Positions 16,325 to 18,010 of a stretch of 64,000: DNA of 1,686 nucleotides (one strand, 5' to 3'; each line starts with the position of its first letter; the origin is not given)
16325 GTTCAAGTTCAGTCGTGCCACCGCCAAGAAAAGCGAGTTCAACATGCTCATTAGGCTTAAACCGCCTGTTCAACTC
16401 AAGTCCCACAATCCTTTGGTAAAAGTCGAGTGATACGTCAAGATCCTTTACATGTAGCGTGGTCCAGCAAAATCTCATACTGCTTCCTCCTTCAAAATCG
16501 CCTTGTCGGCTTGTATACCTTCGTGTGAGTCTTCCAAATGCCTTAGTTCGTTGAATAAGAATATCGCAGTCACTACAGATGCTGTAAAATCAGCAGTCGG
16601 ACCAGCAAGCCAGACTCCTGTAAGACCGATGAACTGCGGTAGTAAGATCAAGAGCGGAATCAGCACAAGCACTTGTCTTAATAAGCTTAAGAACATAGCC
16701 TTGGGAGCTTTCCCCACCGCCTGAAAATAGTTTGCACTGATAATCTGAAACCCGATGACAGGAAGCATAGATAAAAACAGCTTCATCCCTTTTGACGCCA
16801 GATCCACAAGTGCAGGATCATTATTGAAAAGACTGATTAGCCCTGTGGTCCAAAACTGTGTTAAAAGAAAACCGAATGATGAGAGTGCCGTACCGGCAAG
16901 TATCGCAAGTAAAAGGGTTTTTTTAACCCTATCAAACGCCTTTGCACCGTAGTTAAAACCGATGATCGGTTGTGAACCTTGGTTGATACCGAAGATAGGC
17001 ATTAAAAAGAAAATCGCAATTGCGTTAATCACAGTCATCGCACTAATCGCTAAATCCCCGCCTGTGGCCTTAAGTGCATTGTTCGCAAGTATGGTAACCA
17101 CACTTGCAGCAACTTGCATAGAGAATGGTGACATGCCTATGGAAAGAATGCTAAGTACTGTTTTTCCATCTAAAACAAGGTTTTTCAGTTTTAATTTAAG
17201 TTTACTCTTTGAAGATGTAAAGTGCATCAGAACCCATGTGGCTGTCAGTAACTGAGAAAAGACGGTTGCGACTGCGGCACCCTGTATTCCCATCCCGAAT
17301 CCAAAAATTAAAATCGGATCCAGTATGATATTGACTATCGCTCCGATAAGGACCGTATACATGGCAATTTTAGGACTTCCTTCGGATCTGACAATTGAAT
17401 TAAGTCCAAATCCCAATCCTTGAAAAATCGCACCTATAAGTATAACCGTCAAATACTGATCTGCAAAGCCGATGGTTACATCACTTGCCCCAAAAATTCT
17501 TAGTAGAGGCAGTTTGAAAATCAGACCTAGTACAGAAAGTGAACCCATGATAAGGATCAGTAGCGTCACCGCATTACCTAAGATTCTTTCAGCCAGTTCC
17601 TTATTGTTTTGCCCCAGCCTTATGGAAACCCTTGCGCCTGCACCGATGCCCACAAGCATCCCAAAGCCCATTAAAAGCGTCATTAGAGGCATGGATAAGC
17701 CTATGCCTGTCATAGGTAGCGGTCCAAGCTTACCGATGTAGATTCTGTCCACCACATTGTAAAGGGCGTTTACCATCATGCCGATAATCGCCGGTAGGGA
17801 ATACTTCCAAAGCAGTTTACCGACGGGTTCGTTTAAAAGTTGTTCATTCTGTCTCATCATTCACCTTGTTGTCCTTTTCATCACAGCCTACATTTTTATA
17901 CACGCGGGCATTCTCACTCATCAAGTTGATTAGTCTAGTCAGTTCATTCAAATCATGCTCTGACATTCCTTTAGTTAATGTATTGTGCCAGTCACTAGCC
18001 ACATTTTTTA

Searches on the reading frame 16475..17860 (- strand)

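Call 70: search_protein_families(library=pfam, proteins=[window:16475-17860:-], max_evalue=0.00001)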
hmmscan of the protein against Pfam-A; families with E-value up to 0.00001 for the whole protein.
window:16475-17860:- (461 aa): 1 family
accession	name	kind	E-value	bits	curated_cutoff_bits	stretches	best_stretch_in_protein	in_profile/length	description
PF01554.23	MatE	-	3.2e-46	157.4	24.9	2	23-183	1-161/161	MatE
